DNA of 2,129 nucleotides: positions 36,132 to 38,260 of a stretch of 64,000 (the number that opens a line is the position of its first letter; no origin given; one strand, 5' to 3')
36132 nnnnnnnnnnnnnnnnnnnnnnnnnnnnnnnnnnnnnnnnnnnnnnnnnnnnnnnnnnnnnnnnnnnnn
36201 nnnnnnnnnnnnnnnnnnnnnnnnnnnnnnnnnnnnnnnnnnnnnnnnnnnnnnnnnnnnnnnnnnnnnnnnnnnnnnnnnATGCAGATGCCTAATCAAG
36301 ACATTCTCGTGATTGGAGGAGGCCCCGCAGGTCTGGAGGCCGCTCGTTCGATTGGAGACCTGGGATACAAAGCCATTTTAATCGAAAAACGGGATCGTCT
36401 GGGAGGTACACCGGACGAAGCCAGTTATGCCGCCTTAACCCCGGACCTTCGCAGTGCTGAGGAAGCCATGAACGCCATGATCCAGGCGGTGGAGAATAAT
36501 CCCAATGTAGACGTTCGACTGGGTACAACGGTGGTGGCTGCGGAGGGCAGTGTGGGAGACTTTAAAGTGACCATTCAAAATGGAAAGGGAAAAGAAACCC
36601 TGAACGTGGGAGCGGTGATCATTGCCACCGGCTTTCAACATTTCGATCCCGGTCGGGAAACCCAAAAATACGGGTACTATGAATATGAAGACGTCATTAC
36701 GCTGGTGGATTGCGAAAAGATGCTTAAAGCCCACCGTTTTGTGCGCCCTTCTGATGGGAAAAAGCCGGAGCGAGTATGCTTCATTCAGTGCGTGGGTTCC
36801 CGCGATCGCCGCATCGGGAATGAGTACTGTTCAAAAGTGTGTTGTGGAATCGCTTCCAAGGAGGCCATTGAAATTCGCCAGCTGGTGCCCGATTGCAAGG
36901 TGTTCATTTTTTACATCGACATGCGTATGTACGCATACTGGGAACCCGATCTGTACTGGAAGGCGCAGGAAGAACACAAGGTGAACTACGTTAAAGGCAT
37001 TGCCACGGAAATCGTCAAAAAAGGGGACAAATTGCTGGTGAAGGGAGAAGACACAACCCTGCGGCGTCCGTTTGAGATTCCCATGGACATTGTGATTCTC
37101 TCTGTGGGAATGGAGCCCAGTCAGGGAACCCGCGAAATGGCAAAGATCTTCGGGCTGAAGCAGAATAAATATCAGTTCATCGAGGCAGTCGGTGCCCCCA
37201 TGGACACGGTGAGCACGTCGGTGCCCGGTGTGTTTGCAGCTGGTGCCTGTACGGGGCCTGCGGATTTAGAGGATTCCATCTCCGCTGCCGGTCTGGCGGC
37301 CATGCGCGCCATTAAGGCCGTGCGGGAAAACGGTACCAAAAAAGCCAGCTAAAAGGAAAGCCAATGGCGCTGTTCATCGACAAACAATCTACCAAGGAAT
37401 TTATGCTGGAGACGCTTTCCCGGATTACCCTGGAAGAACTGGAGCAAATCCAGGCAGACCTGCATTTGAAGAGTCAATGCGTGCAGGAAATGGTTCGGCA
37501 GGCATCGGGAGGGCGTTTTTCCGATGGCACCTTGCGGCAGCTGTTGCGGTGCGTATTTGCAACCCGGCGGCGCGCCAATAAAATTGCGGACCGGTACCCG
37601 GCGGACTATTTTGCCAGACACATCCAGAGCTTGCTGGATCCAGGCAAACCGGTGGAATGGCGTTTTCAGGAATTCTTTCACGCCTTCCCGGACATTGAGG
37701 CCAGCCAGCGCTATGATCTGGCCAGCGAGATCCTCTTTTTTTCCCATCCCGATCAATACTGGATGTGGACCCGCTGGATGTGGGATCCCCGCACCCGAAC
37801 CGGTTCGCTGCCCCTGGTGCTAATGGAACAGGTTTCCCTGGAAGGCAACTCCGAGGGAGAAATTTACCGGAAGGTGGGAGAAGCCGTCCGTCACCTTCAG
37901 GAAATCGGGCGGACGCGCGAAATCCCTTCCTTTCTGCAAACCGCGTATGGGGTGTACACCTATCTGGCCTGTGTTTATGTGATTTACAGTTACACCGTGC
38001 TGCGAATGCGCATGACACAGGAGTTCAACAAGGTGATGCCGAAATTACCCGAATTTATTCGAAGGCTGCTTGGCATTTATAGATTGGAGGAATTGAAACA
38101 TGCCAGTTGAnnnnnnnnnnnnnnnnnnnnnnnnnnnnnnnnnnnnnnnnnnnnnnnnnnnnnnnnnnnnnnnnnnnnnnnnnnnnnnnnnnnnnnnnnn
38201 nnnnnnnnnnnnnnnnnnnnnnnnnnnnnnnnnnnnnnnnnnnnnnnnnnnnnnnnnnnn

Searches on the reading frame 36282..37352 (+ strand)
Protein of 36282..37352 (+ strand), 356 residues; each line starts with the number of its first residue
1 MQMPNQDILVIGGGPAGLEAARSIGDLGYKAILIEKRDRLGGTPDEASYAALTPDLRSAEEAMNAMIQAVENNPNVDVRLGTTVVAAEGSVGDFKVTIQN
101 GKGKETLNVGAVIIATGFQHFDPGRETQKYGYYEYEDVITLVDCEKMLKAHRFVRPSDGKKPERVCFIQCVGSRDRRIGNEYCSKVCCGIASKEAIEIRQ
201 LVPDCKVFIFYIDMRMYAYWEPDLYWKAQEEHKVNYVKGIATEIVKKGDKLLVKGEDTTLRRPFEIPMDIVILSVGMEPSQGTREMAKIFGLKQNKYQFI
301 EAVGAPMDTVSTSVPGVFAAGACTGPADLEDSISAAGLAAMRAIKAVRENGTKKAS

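Call 3: search_protein_families(library=pfam, proteins=[window:36282-37352:+])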
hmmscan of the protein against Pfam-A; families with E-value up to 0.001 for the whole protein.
window:36282-37352:+ (356 aa): 11 families
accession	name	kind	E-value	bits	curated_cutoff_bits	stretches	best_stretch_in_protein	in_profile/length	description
PF07992.20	Pyr_redox_2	-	2.1e-23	83.6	26.1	1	7-330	2-278/291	Pyridine nucleotide-disulphide oxidoreductase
PF00070.33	Pyr_redox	-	4.9e-08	33.8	22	1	8-89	2-68/82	Pyridine nucleotide-disulphide oxidoreductase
PF12831.13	FAD_oxidored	-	6.9e-08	32.6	27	1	7-56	1-47/416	FAD dependent oxidoreductase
PF03486.20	HI0933_like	-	1.6e-07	31.5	50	1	7-41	2-36/244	HI0933-like protein Rossmann domain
PF00890.30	FAD_binding_2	-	1.1e-06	28.6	20.4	1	7-48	1-42/414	FAD binding domain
PF13738.12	Pyr_redox_3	-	4e-06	26.7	30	0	9-37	1-30/305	Pyridine nucleotide-disulphide oxidoreductase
PF01134.28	GIDA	-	5.9e-06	26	22.1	1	7-42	1-37/391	Glucose inhibited division protein A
PF13450.12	NAD_binding_8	-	7.7e-06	26.5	21.9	1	10-43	1-34/68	NAD(P)-binding Rossmann-like domain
PF01266.30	DAO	-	2.7e-05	24.3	27.9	1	7-61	1-56/353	FAD dependent oxidoreductase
PF01946.23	Thi4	-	0.00015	21.5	26.2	1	5-42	17-55/235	Thi4 family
PF01494.25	FAD_binding_3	-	0.00072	19.3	22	0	7-39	3-35/349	FAD binding domain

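Call 4: search_protein_families(library=ncbifam, proteins=[window:36282-37352:+])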
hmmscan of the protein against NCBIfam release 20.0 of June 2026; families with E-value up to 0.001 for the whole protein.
window:36282-37352:+ (356 aa): 60 families (the best 25 are shown)
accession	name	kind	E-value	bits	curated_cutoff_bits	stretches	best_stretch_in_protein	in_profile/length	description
NF040770.1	hetero_SS_HdrA2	exception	1.3e-76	258.3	1100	2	104-348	313-561/777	CoB-CoM heterodisulfide reductase HdrA2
NF041778.1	hetero_SS_HdrA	equivalog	1.4e-68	231.5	1400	2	107-347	326-570/771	ferredoxin:CoB-CoM heterodisulfide reductase subunit HdrA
NF041891.1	hdrA_Methbact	equivalog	2.1e-65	221.3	1300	2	101-347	307-556/762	ferredoxin:CoB-CoM heterodisulfide reductase subunit HdrA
TIGR01350.1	lipoamide_DH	equivalog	4.5e-13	48.7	408.8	1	6-43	2-38/461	dihydrolipoyl dehydrogenase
TIGR01292.1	TRX_reduct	equivalog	1e-12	47.5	343.45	1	239-346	198-296/300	thioredoxin-disulfide reductase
TIGR01372.1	soxA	subfamily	2.2e-11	42.3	1164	1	7-86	170-246/996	sarcosine oxidase subunit alpha family protein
TIGR01317.1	GOGAT_sm_gam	subfamily_domain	4.9e-10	38.8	447.7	1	6-119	144-239/485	glutamate synthase small subunit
NF041087.1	bile_acid_BaiCD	equivalog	8.3e-10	37.4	825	1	6-85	381-456/642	bile acid Fe-S flavoenzyme BaiCD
NF009410.0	PRK12771.1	subfamily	1.1e-09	37.5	516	1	6-87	139-217/566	NAD(P)-binding protein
TIGR03997.1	mycofact_OYE_2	equivalog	2.1e-09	36.3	793.15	1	6-86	380-456/645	mycofactocin system FadH/OYE family oxidoreductase 2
NF004943.0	PRK06292.2-1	equivalog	4e-09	35.8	432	1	3-120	170-270/456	dihydrolipoyl dehydrogenase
NF045599.1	bili_reduct_long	exception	5.6e-09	34.8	750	1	6-88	382-460/641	bilirubin reductase, long form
TIGR02053.1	MerA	equivalog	7.8e-09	35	454.45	0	3-118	166-266/465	mercury(II) reductase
NF009409.0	PRK12770.1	subfamily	2.5e-08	33.4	343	1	230-345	239-347/360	putative glutamate synthase subunit beta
TIGR03140.1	AhpF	equivalog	4.5e-08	32.1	502.9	1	3-119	210-322/515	alkyl hydroperoxide reductase subunit F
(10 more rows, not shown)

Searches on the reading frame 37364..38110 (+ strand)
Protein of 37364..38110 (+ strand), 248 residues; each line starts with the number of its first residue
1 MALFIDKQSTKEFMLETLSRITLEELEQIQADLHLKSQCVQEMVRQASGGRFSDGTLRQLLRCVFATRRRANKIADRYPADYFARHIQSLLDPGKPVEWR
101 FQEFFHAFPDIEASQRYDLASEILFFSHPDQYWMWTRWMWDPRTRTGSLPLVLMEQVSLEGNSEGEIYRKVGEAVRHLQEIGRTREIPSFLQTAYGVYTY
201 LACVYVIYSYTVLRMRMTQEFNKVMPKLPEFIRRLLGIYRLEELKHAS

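Call 3: search_protein_families(library=pfam, proteins=[window:37364-38110:+])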
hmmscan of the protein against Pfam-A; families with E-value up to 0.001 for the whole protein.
window:37364-38110:+ (248 aa): 0 families

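Call 4: search_protein_families(library=ncbifam, proteins=[window:37364-38110:+])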
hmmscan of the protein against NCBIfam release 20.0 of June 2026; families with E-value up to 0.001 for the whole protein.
window:37364-38110:+ (248 aa): 0 families
